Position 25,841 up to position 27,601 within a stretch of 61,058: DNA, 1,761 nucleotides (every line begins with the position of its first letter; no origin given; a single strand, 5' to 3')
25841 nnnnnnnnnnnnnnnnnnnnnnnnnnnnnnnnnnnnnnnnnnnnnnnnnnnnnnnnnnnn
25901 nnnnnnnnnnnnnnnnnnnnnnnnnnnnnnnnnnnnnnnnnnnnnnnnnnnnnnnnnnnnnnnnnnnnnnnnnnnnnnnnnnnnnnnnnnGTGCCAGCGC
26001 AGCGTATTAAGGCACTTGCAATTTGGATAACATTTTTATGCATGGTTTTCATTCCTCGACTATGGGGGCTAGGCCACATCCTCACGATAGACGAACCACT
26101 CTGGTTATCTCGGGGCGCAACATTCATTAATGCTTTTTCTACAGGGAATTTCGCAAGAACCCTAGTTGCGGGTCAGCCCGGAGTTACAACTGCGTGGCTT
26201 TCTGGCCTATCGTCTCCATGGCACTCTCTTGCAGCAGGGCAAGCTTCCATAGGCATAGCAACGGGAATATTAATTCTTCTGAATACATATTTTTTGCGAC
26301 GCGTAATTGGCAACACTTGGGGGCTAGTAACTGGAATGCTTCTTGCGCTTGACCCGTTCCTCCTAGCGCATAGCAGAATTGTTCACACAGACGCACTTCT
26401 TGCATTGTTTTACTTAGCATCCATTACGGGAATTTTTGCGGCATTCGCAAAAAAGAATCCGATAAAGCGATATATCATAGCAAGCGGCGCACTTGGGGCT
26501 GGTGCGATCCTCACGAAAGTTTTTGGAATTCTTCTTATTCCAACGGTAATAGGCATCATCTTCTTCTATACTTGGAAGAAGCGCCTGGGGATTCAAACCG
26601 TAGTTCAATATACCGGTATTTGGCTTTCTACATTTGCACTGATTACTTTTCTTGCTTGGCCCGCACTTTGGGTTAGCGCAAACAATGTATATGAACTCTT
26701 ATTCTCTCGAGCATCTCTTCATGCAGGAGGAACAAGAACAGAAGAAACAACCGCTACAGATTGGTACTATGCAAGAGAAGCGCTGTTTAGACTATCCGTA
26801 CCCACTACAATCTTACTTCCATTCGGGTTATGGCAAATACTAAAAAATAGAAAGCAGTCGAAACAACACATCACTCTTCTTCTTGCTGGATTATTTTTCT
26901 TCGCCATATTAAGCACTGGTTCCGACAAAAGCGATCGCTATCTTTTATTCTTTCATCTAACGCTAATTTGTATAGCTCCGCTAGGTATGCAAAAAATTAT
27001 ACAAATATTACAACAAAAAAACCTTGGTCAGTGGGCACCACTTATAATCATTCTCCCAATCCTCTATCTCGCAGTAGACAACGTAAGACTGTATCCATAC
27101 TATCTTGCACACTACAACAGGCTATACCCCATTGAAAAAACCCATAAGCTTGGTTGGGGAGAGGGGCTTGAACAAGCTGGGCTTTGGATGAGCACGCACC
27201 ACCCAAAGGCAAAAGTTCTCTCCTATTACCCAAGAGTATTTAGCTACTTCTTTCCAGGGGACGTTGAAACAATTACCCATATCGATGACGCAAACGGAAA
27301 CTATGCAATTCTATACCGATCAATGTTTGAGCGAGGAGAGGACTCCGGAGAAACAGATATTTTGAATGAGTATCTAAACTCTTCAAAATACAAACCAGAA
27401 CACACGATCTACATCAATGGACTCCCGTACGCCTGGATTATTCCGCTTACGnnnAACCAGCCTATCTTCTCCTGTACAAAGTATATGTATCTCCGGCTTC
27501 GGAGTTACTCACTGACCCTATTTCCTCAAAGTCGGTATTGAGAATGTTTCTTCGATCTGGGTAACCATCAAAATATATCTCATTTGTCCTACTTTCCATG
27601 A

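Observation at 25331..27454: In-frame fusion of a polyprenyl-phosphate-sugar synthase-type GT2 with the GT-C enzyme class that consumes such donors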

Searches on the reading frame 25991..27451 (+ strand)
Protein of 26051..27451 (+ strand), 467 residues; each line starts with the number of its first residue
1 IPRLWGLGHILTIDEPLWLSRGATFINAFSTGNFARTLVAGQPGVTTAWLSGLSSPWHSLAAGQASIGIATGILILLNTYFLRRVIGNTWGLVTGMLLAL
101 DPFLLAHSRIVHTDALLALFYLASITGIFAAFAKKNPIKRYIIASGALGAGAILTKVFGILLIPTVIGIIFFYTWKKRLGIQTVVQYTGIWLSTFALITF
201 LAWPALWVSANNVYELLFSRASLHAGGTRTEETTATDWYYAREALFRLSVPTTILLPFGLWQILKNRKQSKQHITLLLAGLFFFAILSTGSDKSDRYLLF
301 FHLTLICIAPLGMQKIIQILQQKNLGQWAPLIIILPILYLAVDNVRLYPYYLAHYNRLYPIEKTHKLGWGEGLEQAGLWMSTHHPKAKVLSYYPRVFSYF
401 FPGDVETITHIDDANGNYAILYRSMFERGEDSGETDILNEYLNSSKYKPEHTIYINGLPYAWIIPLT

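Call 6: search_protein_families(library=ncbifam, proteins=[window:26051-27451:+], max_evalue=0.01)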
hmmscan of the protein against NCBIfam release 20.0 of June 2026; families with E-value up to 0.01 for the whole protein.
window:26051-27451:+ (467 aa): 2 families
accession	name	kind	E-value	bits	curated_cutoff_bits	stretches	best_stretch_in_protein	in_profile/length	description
TIGR03663.1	TIGR03663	subfamily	4.2e-10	39.2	126.25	1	70-280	79-299/435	flippase activity-associated protein Agl23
NF009784.2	PRK13279.1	equivalog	7.3e-06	24.9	567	1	69-335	89-354/539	lipid IV(A) 4-amino-4-deoxy-L-arabinosyltransferase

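Call 59: predict_structure(alignment_id=A5)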
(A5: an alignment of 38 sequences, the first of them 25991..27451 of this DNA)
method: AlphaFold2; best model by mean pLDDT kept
length: 487 residues; sequences in the alignment: 38
mean_pLDDT: 93.0   pTM: 0.93
mean pLDDT of the five models: 93.0, 92.7, 92.3, 91.3, 90.9
residues with pLDDT >= 90: 396; 70-90: 83; 50-70: 8; < 50: 0
segments of 3 or more residues with pLDDT < 50: none
pLDDT, mean of each block of 10 residues (from residue 1): 89 98 93 91 95 90 89 93 97 99 96 98 96 96 98 95 98 94 97 95 97 98 94 86 65 83 95 97 85 95 92 88 97 96 95 97 96 92 87 95 96 93 92 89 91 91 90 95 93
secondary structure, 60 per line:
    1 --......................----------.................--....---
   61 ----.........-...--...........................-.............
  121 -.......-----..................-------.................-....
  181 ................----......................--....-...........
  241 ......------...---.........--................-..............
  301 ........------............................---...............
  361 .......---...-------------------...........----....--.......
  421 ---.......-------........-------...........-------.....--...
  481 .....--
elements in order: H3-24 H35-51 H54-57 H65-73 H80-106 H108-120 H122-128 H134-151 H159-175 H177-196 H201-222 H225-228 H230-246 H259-267 H270-285 H287-308 H315-342 H346-367 H393-403 E408-411 H414-420 E424-427 E438-442 H453-463 E471-475 E478-485
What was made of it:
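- On GT-C fold glycosyltransferases (Pfam PMT_2/PMT; ArnT/PMT-like): Model pLDDT 93, pTM 0.93 (call 59).
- Tried and rejected: A second, C-domain-only model was needed (call 59).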

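Call 63: fold_search(model_id=the predicted structure, library=pdb)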
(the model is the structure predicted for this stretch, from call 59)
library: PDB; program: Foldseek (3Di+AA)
matches with E <= 10: 325; with E <= 0.001: 31
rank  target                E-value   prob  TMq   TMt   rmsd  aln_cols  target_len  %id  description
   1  9s6t_A                3.3e-07  1.00  0.55  0.56   7.5       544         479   12  Ternary cryo-EM structure of chicken ALG12 with Dol25-PP-GlcNAc2Man7, Dol25-P-Man, and Fab (released 2026-03-18)
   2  5f15                  1.0e-06  1.00  0.55  0.51   7.9       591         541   11  Crystal Structure of ArnT from Cupriavidus metallidurans bound to Undecaprenyl phosphate (released 2016-02-17)
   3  7oci_F                1.3e-06  1.00  0.54  0.42  11.2       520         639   12  Cryo-EM structure of yeast Ost6p containing oligosaccharyltransferase complex (released 2022-02-16)
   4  7e9s_A                1.4e-06  1.00  0.50  0.31  11.4       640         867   11  Archaeal oligosaccharyltransferase AglB from Archaeoglobus fulgidus in complex with an inhibitory peptide and a dolich (released 2021-09-08)
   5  8agb_A                1.4e-06  1.00  0.53  0.42  12.1       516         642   13  Structure of yeast oligosaccharylransferase complex with lipid-linked oligosaccharide bound (released 2022-12-07)
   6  6s7o_A                1.5e-06  1.00  0.52  0.41  12.2       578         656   10  Cryo-EM structure of human oligosaccharyltransferase complex OST-A (released 2019-12-18)
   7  5ezm                  1.6e-06  1.00  0.57  0.52   7.6       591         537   10  Crystal Structure of ArnT from Cupriavidus metallidurans in the apo state (released 2016-02-17)
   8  6ezn_F                1.7e-06  1.00  0.51  0.40  14.2       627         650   12  Cryo-EM structure of the yeast oligosaccharyltransferase (OST) complex (released 2018-01-17)
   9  8b6l_I                2.5e-06  1.00  0.49  0.37  11.9       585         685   10  Subtomogram average of the human Sec61-TRAP-OSTA-translocon (released 2022-12-07)
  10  6s7t_A                2.7e-06  1.00  0.54  0.40  11.6       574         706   11  Cryo-EM structure of human oligosaccharyltransferase complex OST-B (released 2019-12-18)
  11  5gmy_A                3.4e-06  1.00  0.51  0.32  12.0       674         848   12  Crystal structure of the Archaeoglobus fulgidus oligosaccharyltransferase (O29867_ARCFU) tethered with an acceptor pep (released 2017-02-01)
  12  8age_A                3.9e-06  1.00  0.54  0.43  10.3       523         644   12  Structure of yeast oligosaccharylransferase complex with acceptor peptide bound (released 2022-12-07)
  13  3waj                  3.9e-06  1.00  0.49  0.33  13.7       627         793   11  Crystal structure of the Archaeoglobus fulgidus oligosaccharyltransferase (O29867_ARCFU) complex with Zn and sulfate (released 2013-10-30)
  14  9n9j_I                4.2e-06  1.00  0.49  0.37  13.2       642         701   10  Structure of a GRP94 folding intermediate engaged with a CCDC134- and FKBP11-bound secretory translocon (released 2025-11-19)
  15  3wak                  5.5e-06  1.00  0.49  0.31  10.7       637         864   12  Crystal structure of the Archaeoglobus fulgidus oligosaccharyltransferase (O29867_ARCFU) in the apo form (released 2013-10-30)
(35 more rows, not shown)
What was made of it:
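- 25997..27091 (+): GT-C membrane domain, aa 223-587, with 11 transmembrane helices (N-terminus in, C-terminus out). All 44 Foldseek PDB hits ranked before the first non-GT-C hit (all with E <= 0.03) are GT-C enzymes, including ALG12, ArnT, STT3, AglB, Pmt4, ALG9 and PglB, with TM about 0.55 (call 63).
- On GT-C fold glycosyltransferases (Pfam PMT_2/PMT; ArnT/PMT-like): All 44 Foldseek PDB hits ranked before the first non-GT-C hit are GT-C enzymes, and the next hits drop to probability 0.1 (call 63).
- Closest known: GT-C_A enzymes ArnT. Same: The C-domain shares their fold, with TM-scores of 0.5-0.58 (call 63).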
